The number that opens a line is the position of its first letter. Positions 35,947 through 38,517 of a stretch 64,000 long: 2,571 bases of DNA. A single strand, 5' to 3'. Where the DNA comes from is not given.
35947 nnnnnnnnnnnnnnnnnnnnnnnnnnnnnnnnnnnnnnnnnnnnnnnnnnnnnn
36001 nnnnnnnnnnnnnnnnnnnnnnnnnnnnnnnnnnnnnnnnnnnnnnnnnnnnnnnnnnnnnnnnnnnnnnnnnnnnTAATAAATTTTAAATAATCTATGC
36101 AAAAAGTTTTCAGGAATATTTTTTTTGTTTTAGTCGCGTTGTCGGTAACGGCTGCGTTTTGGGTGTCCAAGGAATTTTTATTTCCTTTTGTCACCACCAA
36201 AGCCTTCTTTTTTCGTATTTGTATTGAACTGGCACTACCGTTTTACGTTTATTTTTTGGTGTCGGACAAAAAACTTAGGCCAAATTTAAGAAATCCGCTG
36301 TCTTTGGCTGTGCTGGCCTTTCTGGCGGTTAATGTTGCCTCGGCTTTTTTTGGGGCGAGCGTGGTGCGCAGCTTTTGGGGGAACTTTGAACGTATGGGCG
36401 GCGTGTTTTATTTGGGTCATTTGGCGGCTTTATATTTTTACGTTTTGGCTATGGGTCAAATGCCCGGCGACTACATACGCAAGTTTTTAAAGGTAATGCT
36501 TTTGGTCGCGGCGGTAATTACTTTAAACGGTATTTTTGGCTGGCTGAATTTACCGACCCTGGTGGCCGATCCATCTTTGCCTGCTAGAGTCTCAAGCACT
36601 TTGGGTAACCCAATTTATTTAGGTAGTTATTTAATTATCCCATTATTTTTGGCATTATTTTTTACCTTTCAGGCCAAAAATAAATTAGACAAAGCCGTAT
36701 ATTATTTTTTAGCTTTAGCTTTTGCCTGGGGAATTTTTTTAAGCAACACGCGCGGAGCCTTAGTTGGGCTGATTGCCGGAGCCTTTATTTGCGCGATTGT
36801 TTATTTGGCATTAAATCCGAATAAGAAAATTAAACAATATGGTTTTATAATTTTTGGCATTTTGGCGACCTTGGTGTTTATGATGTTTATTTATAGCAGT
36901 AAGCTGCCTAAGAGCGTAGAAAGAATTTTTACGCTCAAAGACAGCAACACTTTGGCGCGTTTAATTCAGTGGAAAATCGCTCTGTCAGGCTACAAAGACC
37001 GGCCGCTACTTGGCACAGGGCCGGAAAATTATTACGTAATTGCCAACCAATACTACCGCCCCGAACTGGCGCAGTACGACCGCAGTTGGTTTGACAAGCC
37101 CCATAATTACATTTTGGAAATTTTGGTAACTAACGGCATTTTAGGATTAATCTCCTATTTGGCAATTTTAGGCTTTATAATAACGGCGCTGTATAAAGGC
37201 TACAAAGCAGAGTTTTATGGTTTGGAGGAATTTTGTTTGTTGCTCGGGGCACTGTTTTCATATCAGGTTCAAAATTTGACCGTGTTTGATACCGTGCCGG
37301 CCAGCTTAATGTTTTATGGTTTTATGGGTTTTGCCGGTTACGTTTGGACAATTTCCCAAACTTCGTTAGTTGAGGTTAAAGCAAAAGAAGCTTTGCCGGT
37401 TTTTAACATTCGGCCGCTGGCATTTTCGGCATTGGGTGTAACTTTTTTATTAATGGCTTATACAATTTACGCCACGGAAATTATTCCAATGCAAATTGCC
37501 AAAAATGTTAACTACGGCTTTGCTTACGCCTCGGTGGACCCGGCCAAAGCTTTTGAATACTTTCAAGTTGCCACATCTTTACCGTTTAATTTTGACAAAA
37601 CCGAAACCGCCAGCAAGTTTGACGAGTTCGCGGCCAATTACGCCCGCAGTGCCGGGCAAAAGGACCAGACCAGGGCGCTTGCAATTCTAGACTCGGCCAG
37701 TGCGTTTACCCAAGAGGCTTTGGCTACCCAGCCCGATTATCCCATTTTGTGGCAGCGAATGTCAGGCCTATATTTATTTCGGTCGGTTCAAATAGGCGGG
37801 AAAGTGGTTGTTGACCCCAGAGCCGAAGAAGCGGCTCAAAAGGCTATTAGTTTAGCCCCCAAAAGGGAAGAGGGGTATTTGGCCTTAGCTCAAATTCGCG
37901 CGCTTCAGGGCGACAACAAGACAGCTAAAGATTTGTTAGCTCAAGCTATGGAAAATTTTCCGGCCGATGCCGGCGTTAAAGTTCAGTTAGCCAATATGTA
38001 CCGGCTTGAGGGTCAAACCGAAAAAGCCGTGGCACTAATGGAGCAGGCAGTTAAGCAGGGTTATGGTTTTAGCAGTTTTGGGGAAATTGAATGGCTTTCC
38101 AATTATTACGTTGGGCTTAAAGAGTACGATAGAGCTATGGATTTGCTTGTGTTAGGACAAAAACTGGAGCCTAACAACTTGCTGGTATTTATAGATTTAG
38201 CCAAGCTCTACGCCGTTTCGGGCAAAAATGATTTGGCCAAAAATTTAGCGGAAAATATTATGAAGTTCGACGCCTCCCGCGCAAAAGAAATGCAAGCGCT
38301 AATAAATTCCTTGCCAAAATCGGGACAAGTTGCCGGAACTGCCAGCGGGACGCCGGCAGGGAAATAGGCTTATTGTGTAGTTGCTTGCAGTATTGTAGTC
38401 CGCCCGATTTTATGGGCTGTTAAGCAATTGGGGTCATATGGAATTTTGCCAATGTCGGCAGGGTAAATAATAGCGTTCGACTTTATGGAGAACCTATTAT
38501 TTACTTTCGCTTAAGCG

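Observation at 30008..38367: Giant S/T-rich surface protein followed by two tandem O-antigen-ligase(Wzy_C)+TPR paralogs: candidate protein O-glycosylation module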

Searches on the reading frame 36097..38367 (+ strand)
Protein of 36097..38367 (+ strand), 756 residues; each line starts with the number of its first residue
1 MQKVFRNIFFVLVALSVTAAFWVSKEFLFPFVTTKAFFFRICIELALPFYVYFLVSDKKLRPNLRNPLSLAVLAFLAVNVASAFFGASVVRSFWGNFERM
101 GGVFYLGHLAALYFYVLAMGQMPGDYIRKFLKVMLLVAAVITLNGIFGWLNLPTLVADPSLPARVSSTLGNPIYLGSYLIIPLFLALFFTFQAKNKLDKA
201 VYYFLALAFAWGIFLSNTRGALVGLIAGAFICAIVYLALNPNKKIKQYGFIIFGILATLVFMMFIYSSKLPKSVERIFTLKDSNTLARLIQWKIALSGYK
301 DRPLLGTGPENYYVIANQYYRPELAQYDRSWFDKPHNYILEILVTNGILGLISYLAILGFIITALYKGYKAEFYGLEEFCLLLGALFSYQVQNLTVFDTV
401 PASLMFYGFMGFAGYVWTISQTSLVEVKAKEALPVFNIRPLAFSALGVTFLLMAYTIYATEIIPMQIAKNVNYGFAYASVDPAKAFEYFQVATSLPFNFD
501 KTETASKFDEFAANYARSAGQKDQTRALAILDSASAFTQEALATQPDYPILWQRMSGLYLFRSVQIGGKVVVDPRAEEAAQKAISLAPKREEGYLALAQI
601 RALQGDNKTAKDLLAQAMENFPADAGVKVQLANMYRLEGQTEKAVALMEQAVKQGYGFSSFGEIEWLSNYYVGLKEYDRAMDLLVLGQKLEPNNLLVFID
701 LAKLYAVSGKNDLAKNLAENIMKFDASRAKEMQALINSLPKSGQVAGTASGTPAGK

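Call 6: search_protein_families(library=pfam, proteins=[window:36097-38367:+], max_evalue=0.01)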
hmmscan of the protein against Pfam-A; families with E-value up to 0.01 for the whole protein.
window:36097-38367:+ (756 aa): 11 families
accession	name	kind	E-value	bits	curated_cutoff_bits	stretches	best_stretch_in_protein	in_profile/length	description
PF04932.20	Wzy_C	-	9.4e-24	84.3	31.7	1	205-355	2-149/149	O-Antigen ligase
PF13428.12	TPR_14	-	6.1e-10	39.2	23.5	1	592-633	2-43/44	Tetratricopeptide repeat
PF14559.12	TPR_19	-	1.1e-08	35.7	25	1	604-654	4-54/68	Tetratricopeptide repeat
PF13431.12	TPR_17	-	5.1e-07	29.9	24.4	0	580-611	2-33/34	Tetratricopeptide repeat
PF13424.12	TPR_12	-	0.00018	22.1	30.1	0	630-652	8-30/77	Tetratricopeptide repeat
PF13181.12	TPR_8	-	0.00063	20.2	25.7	0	628-653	4-29/34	Tetratricopeptide repeat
PF23914.1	TPR_CcmH_CycH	-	0.0007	19.9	42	1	575-651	68-147/158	Cytochrome c-type biogenesis protein H TPR domain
PF07719.23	TPR_2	-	0.00086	19.7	27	0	630-653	6-29/34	Tetratricopeptide repeat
PF17874.7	TPR_MalT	-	0.00089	19.1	45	1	575-675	140-252/336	MalT-like TPR region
PF13176.12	TPR_7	-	0.0044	17.4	27.9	0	630-653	4-29/36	Tetratricopeptide repeat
PF10300.15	Iml2-TPR_39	-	0.0051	16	22.2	0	603-653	242-292/467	Iml2/Tetratricopeptide repeat protein 39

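Call 24: find_homologous_proteins(query=window:36097-38367:+)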
Query window:36097-38367:+ (756 aa): 303 proteins with E <= 0.001 among 8000 candidates; the best 120 are listed.
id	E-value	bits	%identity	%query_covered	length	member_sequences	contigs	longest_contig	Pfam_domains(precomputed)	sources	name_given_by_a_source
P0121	0.0e+0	1665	100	100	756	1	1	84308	PF14559.13,PF13431.13,PF13428.13,PF04932.21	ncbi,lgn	-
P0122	2.1e-294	997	59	98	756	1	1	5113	PF14559.13,PF13431.13,PF13424.13,PF21033.5,PF12569.15,PF13428.13,PF13181.13,PF07719.24,PF04932.21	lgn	-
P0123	4.5e-278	943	57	97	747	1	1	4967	PF14559.13,PF13431.13,PF13428.13,PF04932.21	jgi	jgi:O-antigen ligase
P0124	1.1e-276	938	57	99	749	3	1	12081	PF14559.13,PF13424.13,PF13428.13,PF04932.21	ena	-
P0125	9.1e-275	932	55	100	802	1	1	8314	PF14559.13,PF13431.13,PF13428.13,PF04932.21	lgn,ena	-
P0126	2.3e-274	930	56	99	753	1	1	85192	PF14559.13,PF13431.13,PF13414.13,PF00515.35,PF13424.13,PF12569.15,PF13428.13,PF13181.13,PF07719.24,PF04932.21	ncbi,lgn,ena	-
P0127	5.8e-271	919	55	99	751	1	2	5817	PF14559.13,PF13431.13,PF23914.2,PF12895.14,PF13424.13,PF12569.15,PF13428.13,PF13181.13,PF07719.24,PF04932.21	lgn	-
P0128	5.4e-268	909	56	98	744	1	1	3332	PF14559.13,PF12895.14,PF13181.13,PF04932.21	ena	-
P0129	2.3e-259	881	55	99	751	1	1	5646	PF14559.13,PF13431.13,PF13414.13,PF13428.13,PF04932.21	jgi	jgi:O-antigen ligase/tetratricopeptide (TPR) repeat protein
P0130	5.9e-257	873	52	97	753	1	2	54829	PF14559.13,PF13431.13,PF23914.2,PF25060.1,PF13424.13,PF13428.13,PF13181.13,PF07719.24,PF04932.21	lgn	-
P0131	4.2e-253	860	53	98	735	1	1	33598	PF14559.13,PF13431.13,PF23914.2,PF13424.13,PF13428.13,PF13181.13,PF07719.24,PF04932.21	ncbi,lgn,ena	-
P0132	4.7e-252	857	52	98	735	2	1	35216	PF13431.13,PF23914.2,PF13428.13,PF13374.13,PF14559.13,PF00515.35,PF13424.13,PF13432.13,PF09295.17,PF13181.13,PF07719.24,PF04932.21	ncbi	-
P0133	1.4e-251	855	52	98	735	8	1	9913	PF14559.13,PF13431.13,PF23914.2,PF13424.13,PF13428.13,PF13181.13,PF07719.24,PF13374.13,PF04932.21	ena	-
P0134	1.5e-250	852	52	98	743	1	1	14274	PF14559.13,PF13431.13,PF23914.2,PF13424.13,PF13432.13,PF13428.13,PF07719.24,PF04932.21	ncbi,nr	ncbi:MAG: O-antigen ligase family protein [Candidatus Doudnabacteria bacterium]|nr:O-antigen ligase 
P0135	3.4e-250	850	53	98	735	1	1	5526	PF14559.13,PF13431.13,PF12895.14,PF13424.13,PF09295.17,PF13428.13,PF13181.13,PF07719.24,PF04932.21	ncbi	-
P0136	2.5e-249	848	54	97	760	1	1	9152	PF14559.13,PF13431.13,PF20225.5,PF13424.13,PF13428.13,PF04932.21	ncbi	-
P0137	1.0e-248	846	53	98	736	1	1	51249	PF14559.13,PF13431.13,PF23914.2,PF13424.13,PF13432.13,PF13428.13,PF13181.13,PF07719.24,PF04932.21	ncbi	-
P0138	1.7e-248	845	52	98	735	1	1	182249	PF14559.13,PF13431.13,PF13371.13,PF13424.13,PF09295.17,PF13428.13,PF13181.13,PF04932.21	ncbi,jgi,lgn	ncbi:MAG: O-antigen ligase family protein [Candidatus Doudnabacteria bacterium]|jgi:O-antigen ligase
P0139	7.9e-248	843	53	98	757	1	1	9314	PF14559.13,PF13431.13,PF13428.13,PF04932.21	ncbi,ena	-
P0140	8.1e-248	843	53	98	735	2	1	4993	PF14559.13,PF13431.13,PF23914.2,PF13424.13,PF13432.13,PF13428.13,PF13181.13,PF04932.21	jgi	-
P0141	6.5e-244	830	52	98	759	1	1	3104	PF14559.13,PF13431.13,PF12569.15,PF13428.13,PF04932.21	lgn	-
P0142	1.6e-240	818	51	98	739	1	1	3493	PF14559.13,PF13431.13,PF13432.13,PF13428.13,PF07719.24,PF04932.21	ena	-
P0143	1.4e-238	812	51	98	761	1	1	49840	PF14559.13,PF13431.13,PF13424.13,PF04932.21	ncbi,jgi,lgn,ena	jgi:O-antigen ligase/tetratricopeptide (TPR) repeat protein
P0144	2.9e-235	801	51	97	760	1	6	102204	PF14559.13,PF13431.13,PF04932.21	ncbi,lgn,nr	ncbi:MAG: O-antigen ligase family protein [Candidatus Doudnabacteria bacterium]|nr:O-antigen ligase 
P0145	7.9e-235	800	50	99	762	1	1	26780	PF14559.13,PF13431.13,PF23914.2,PF25060.1,PF12895.14,PF13428.13,PF04932.21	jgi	jgi:O-antigen ligase/tetratricopeptide (TPR) repeat protein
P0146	2.3e-231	788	51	99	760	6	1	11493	PF14559.13,PF04932.21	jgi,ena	jgi:O-antigen ligase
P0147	2.6e-228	778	50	97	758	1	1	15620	PF14559.13,PF13431.13,PF13428.13,PF13181.13,PF04932.21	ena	-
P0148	1.2e-226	773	50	98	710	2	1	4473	PF14559.13,PF13431.13,PF13424.13,PF13432.13,PF13428.13,PF07719.24,PF04932.21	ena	-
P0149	3.7e-221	754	46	98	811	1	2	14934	PF14559.13,PF13431.13,PF13428.13,PF04932.21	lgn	-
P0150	6.2e-220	750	49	97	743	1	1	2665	PF14559.13,PF13428.13,PF04932.21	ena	-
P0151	3.2e-218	745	48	98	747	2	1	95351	PF14559.13,PF13431.13,PF13428.13,PF04932.21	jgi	jgi:O-antigen ligase/tetratricopeptide (TPR) repeat protein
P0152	2.4e-203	696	47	97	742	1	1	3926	PF14559.13,PF12895.14,PF21033.5,PF13428.13,PF13181.13,PF04932.21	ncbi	-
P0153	1.5e-200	686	46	98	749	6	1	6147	PF14559.13,PF12895.14,PF13181.13,PF04932.21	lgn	-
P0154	1.3e-199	683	54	78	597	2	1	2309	PF14559.13,PF20225.5,PF13428.13,PF13181.13,PF07719.24,PF04932.21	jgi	jgi:tetratricopeptide (TPR) repeat protein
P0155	3.9e-197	675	45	98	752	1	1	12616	PF14559.13,PF04932.21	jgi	jgi:O-antigen ligase/tetratricopeptide (TPR) repeat protein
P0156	5.8e-197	674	46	98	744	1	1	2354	PF14559.13,PF13424.13,PF13428.13,PF13181.13,PF07719.24,PF04932.21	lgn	-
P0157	7.6e-197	674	46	97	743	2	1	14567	PF14559.13,PF03704.24,PF25068.3,PF13432.13,PF13428.13,PF07719.24,PF04932.21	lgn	-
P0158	5.5e-196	671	45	97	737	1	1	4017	PF14559.13,PF13432.13,PF13428.13,PF07719.24,PF04932.21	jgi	-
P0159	4.2e-195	668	45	97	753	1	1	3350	PF14559.13,PF04932.21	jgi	jgi:O-antigen ligase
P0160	2.0e-194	666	46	96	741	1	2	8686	PF13431.13,PF13414.13,PF13176.13,PF13428.13,PF14559.13,PF13371.13,PF13424.13,PF21033.5,PF13432.13,PF13181.13,PF07719.24,PF04932.21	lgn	-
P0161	9.8e-193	660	46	97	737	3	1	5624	PF04932.21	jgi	-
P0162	1.1e-192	660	44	98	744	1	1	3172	PF14559.13,PF25063.1,PF13431.13,PF20225.5,PF13428.13,PF04932.21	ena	-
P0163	1.3e-192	660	46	97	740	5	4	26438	PF14559.13,PF23914.2,PF12895.14,PF13428.13,PF13429.13,PF07719.24,PF04932.21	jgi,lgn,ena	-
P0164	2.6e-191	656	45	97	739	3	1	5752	PF13431.13,PF13414.13,PF13176.13,PF13428.13,PF13374.13,PF14559.13,PF00515.35,PF12895.14,PF13424.13,PF13432.13,PF13181.13,PF07719.24,PF04932.21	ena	-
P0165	9.3e-191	654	44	98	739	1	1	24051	PF14559.13,PF13428.13,PF13181.13,PF07719.24,PF04932.21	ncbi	-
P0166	3.1e-190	652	45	95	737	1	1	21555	PF14559.13,PF13371.13,PF13428.13,PF13181.13,PF07719.24,PF04932.21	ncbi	-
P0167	5.0e-189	648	45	97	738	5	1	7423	PF14559.13,PF13431.13,PF23914.2,PF12895.14,PF13432.13,PF13428.13,PF07719.24,PF04932.21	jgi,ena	-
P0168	5.1e-189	648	44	96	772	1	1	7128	PF14559.13,PF13428.13,PF04932.21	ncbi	-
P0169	1.0e-188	647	44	98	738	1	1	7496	PF14559.13,PF13431.13,PF13371.13,PF13428.13,PF07719.24,PF04932.21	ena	-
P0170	2.5e-188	646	44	98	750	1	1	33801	PF14559.13,PF09295.17,PF13428.13,PF14561.13,PF04932.21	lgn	-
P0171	2.6e-188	646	45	96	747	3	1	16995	PF14559.13,PF23914.2,PF12895.14,PF13424.13,PF13432.13,PF13428.13,PF07719.24,PF04932.21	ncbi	-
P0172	6.3e-188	645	43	98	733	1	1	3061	PF13431.13,PF23914.2,PF13414.13,PF13428.13,PF14559.13,PF13371.13,PF13424.13,PF13432.13,PF13181.13,PF14561.13,PF07719.24,PF04932.21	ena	-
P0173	7.8e-188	644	43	97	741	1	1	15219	PF14559.13,PF23914.2,PF25068.3,PF13371.13,PF13424.13,PF13432.13,PF13428.13,PF13181.13,PF07719.24,PF04932.21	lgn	-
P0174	8.0e-188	644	46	97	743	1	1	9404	PF14559.13,PF13428.13,PF04932.21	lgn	-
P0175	2.1e-187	643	43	98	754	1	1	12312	PF14559.13,PF13428.13,PF04932.21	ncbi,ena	-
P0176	2.4e-187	643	43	100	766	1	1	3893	PF14559.13,PF21033.5,PF13428.13,PF04932.21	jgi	jgi:O-antigen ligase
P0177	7.1e-187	641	43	97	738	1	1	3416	PF14559.13,PF23914.2,PF13371.13,PF13432.13,PF13428.13,PF13181.13,PF07719.24,PF04932.21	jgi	-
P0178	8.8e-187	641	44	97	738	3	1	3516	PF14559.13,PF13424.13,PF13432.13,PF13428.13,PF13181.13,PF07719.24,PF04932.21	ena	-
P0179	2.9e-186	639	44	98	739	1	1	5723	PF14559.13,PF13432.13,PF13428.13,PF07719.24,PF04932.21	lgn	-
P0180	3.2e-186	639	43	98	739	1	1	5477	PF14559.13,PF13371.13,PF13432.13,PF13428.13,PF07719.24,PF04932.21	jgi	-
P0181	4.1e-186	639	44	98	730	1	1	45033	PF14559.13,PF13428.13,PF04932.21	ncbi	-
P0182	1.5e-185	637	44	98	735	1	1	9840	PF14559.13,PF12895.14,PF13428.13,PF13174.13,PF04932.21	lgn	-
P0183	2.4e-185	636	43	98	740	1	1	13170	PF14559.13,PF23914.2,PF13414.13,PF25068.3,PF13371.13,PF13432.13,PF13428.13,PF13181.13,PF07719.24,PF04932.21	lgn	-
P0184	9.6e-185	634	43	97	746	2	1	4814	PF14559.13,PF13432.13,PF13428.13,PF13174.13,PF04932.21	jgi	jgi:O-antigen ligase/cytochrome c-type biogenesis protein CcmH/NrfG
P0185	1.2e-184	634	43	98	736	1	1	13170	PF14559.13,PF13371.13,PF13432.13,PF13428.13,PF07719.24,PF04932.21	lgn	-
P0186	1.1e-183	631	42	98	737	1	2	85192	PF14559.13,PF13371.13,PF13428.13,PF04932.21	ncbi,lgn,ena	-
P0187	3.3e-183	629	42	98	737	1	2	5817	PF14559.13,PF13431.13,PF13371.13,PF00515.35,PF13424.13,PF13428.13,PF13181.13,PF07719.24,PF04932.21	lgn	-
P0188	4.0e-183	629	42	97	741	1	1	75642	PF14559.13,PF13431.13,PF13414.13,PF13371.13,PF12895.14,PF13176.13,PF13432.13,PF13428.13,PF13181.13,PF07719.24,PF04932.21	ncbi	-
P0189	5.7e-183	628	42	98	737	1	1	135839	PF14559.13,PF13431.13,PF12895.14,PF13428.13,PF07719.24,PF04932.21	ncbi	-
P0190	8.0e-183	628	43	96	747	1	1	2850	PF14559.13,PF13428.13,PF04932.21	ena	-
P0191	1.2e-182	627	43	97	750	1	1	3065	PF14559.13,PF13428.13,PF04932.21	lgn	-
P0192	1.3e-182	627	46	92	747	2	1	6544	PF14559.13,PF12895.14,PF13432.13,PF13428.13,PF04932.21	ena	-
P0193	2.1e-182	626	43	97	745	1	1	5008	PF14559.13,PF13428.13,PF04932.21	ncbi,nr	ncbi:MAG: O-antigen ligase family protein [Candidatus Doudnabacteria bacterium]|nr:O-antigen ligase 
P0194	3.4e-182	626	43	97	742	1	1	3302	PF14559.13,PF13431.13,PF13371.13,PF13432.13,PF13428.13,PF07719.24,PF04932.21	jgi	jgi:O-antigen ligase/Flp pilus assembly protein TadD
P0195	4.5e-182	625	44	97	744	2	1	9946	PF14559.13,PF13176.13,PF13432.13,PF13428.13,PF07719.24,PF13174.13,PF04932.21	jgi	-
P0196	5.8e-182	625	41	95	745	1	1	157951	PF14559.13,PF13371.13,PF04932.21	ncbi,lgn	-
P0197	1.2e-181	624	44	98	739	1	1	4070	PF14559.13,PF12895.14,PF13428.13,PF04932.21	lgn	-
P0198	1.5e-181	623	42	97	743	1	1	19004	PF14559.13,PF13428.13,PF04932.21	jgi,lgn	jgi:O-antigen ligase/tetratricopeptide (TPR) repeat protein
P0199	1.7e-181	623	42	98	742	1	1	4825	PF14559.13,PF13431.13,PF13414.13,PF04932.21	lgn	-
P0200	2.1e-181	623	44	98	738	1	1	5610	PF14559.13,PF13428.13,PF07719.24,PF04932.21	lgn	-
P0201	3.1e-181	622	42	97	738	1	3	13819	PF14559.13,PF13431.13,PF23914.2,PF13414.13,PF13432.13,PF13428.13,PF13181.13,PF07719.24,PF04932.21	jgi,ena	-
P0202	3.2e-181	622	43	97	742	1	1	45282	PF14559.13,PF13431.13,PF13414.13,PF13371.13,PF21033.5,PF13428.13,PF13181.13,PF07719.24,PF04932.21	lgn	-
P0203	4.3e-181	622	43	99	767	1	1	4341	PF14559.13,PF13431.13,PF13428.13,PF07719.24,PF04932.21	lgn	-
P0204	8.1e-181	621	42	97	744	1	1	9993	PF14559.13,PF23914.2,PF12895.14,PF16266.12,PF13432.13,PF13428.13,PF04932.21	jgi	jgi:O-antigen ligase/Flp pilus assembly protein TadD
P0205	8.4e-181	621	41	97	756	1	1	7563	PF14559.13,PF23914.2,PF12895.14,PF13432.13,PF13428.13,PF13181.13,PF07719.24,PF13174.13,PF04932.21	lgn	-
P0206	8.5e-181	621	43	97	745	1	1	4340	PF14559.13,PF13431.13,PF13414.13,PF04932.21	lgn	-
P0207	8.7e-181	621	43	99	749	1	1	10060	PF04932.21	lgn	-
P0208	4.5e-180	619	42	98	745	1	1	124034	PF14559.13,PF12895.14,PF13428.13,PF13174.13,PF04932.21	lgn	-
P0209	7.4e-180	618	41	98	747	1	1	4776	PF14863.13,PF13431.13,PF23914.2,PF20225.5,PF13414.13,PF25058.2,PF13428.13,PF25064.2,PF14559.13,PF24575.2,PF13371.13,PF00515.35,PF12895.14,PF13424.13,PF13432.13,PF13181.13,PF07719.24,PF13174.13,PF04932.21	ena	-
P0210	9.0e-180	618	43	98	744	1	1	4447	PF14559.13,PF13371.13,PF00515.35,PF12895.14,PF13424.13,PF09295.17,PF13428.13,PF13181.13,PF07719.24,PF04932.21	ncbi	-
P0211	1.6e-179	617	43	98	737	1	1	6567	PF14559.13,PF13431.13,PF13371.13,PF12569.15,PF13428.13,PF07719.24,PF04932.21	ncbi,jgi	-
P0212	5.7e-179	615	43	96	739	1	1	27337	PF14559.13,PF13431.13,PF23914.2,PF25062.2,PF13428.13,PF04932.21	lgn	-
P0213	1.6e-178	613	43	98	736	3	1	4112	PF14559.13,PF13432.13,PF13428.13,PF13181.13,PF07719.24,PF04932.21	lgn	-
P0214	2.5e-178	613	42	97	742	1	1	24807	PF14559.13,PF13432.13,PF13428.13,PF04932.21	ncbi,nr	ncbi:MAG: O-antigen ligase family protein [Patescibacteria group bacterium]|nr:O-antigen ligase fami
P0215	2.8e-178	613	43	95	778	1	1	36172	PF14559.13,PF13428.13,PF04932.21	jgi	jgi:O-antigen ligase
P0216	2.8e-178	613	43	98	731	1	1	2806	PF14559.13,PF13424.13,PF13428.13,PF13181.13,PF07719.24,PF13374.13,PF04932.21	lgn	-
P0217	3.3e-178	612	42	97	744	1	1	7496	PF14559.13,PF23914.2,PF13414.13,PF13371.13,PF00515.35,PF13428.13,PF13181.13,PF07719.24,PF13174.13,PF04932.21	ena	-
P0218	3.9e-178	612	43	96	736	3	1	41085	PF04932.21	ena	-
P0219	4.7e-178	612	44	97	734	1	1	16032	PF04932.21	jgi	jgi:O-antigen ligase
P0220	5.7e-178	612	41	98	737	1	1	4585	PF14559.13,PF13431.13,PF13371.13,PF13424.13,PF12569.15,PF13428.13,PF13181.13,PF07719.24,PF04932.21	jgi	jgi:O-antigen ligase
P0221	5.8e-178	612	43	96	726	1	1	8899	PF04932.21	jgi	-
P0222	7.2e-178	611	42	98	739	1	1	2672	PF14559.13,PF13431.13,PF13371.13,PF21033.5,PF13428.13,PF13181.13,PF07719.24,PF04932.21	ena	-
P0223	1.3e-177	610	42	95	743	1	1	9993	PF14559.13,PF13414.13,PF13371.13,PF12895.14,PF13424.13,PF13432.13,PF13428.13,PF07719.24,PF13174.13,PF04932.21,PF20308.5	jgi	jgi:O-antigen ligase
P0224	1.7e-177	610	41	97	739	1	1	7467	PF25063.1,PF13431.13,PF09976.16,PF23914.2,PF13176.13,PF13428.13,PF14559.13,PF13371.13,PF00515.35,PF12895.14,PF13424.13,PF13432.13,PF13181.13,PF07719.24,PF13174.13,PF04932.21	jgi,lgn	-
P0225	1.8e-177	610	42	97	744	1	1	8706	PF14559.13,PF13431.13,PF13371.13,PF13428.13,PF04932.21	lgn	-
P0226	2.4e-177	610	43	96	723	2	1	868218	PF14559.13,PF13371.13,PF00515.35,PF13176.13,PF13432.13,PF13428.13,PF07719.24,PF04932.21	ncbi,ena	-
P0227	5.1e-177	609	42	98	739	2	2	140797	PF14559.13,PF25063.1,PF13428.13,PF07719.24,PF04932.21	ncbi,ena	-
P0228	8.0e-176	605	41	97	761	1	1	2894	PF14559.13,PF12895.14,PF13176.13,PF13432.13,PF13428.13,PF13181.13,PF07719.24,PF13174.13,PF13374.13,PF04932.21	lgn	-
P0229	1.2e-175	604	42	98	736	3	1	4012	PF14559.13,PF13431.13,PF13428.13,PF13181.13,PF07719.24,PF04932.21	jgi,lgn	-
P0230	1.8e-175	603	40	98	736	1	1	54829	PF14559.13,PF13428.13,PF04932.21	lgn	-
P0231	9.1e-175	601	42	97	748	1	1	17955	PF14559.13,PF04932.21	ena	-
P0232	3.7e-174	599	41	98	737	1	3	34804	PF14559.13,PF13432.13,PF13428.13,PF07719.24,PF04932.21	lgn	-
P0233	4.7e-174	599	46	84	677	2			PF14559.13,PF13181.13,PF04932.21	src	-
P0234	7.1e-174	598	40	97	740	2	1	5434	PF14559.13,PF20225.5,PF13432.13,PF13428.13,PF04932.21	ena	-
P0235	8.0e-174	598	43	97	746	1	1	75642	PF14559.13,PF04932.21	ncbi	-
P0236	1.1e-173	598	43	94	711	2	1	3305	PF14559.13,PF13431.13,PF12895.14,PF12569.15,PF13428.13,PF04932.21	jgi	jgi:O-antigen ligase/Tfp pilus assembly protein PilF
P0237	3.8e-173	596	42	98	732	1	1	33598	PF14559.13,PF13428.13,PF04932.21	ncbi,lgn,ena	-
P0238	4.3e-173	596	42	97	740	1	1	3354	PF13428.13,PF04932.21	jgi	jgi:O-antigen ligase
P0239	9.4e-173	594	41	97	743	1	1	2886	PF14559.13,PF13428.13,PF04932.21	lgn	-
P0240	1.2e-172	594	42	97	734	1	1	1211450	PF14559.13,PF04932.21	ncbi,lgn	-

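Call 31: search_protein_families(library=ncbifam, proteins=[window:36097-38367:+], max_evalue=0.01)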
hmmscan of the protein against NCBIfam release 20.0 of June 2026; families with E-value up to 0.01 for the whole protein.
window:36097-38367:+ (756 aa): 14 families
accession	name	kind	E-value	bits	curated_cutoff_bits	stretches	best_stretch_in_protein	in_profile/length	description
TIGR00947.1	2A73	equivalog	2.7e-12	46.5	366.4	1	29-368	33-365/425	IctB family putative bicarbonate transporter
TIGR02917.1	PEP_TPR_lipo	equivalog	2e-09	35.9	312.2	1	575-734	517-676/899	XrtA/PEP-CTERM system TPR-repeat protein PrsT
NF040959.1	MamA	equivalog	1.1e-06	28.3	200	1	590-734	36-178/204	magnetosome protein MamA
NF012031.0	PRK15487.1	equivalog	1.6e-05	24.2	277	1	177-364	166-349/404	O-antigen ligase RfaL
NF047675.1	TeichurnBiosyTuaE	equivalog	6.5e-05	22.1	400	1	7-379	66-434/488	teichuronic acid biosynthesis protein TuaE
NF009037.0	PRK12370.1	equivalog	8.1e-05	21.2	589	1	575-723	322-469/553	HilA/EilA family virulence transcriptional regulator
NF033758.1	gliding_GltE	equivalog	0.00027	20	225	1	581-652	110-181/411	adventurous gliding motility TPR repeat lipoprotein GltE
TIGR03939.1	PGA_TPR_OMP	equivalog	0.00027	19.3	366.65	1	588-652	392-456/800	poly-beta-1,6 N-acetyl-D-glucosamine export porin PgaA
NF033920.0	C39_PA2778_fam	equivalog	0.0004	19.9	150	1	571-653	170-252/255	PA2778 family cysteine peptidase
NF052400.1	M48_BAM_BepA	equivalog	0.0013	17.6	570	0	667-731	347-411/483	beta-barrel assembly-enhancing protease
TIGR02521.1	type_IV_pilW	equivalog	0.0043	16.6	154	1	604-654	44-94/234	type IV pilus biogenesis/stability protein PilW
NF008520.0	PRK11447.1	equivalog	0.0043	14.9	858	1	565-683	245-364/1157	cellulose synthase complex outer membrane protein BcsC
NF002717.0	PRK02561.1-1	exception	0.0081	16.4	153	0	425-463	52-90/97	cytochrome b559 subunit beta, long form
NF008756.0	PRK11788.1-4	equivalog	0.0093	15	474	0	594-715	183-302/389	lipopolysaccharide assembly protein LapB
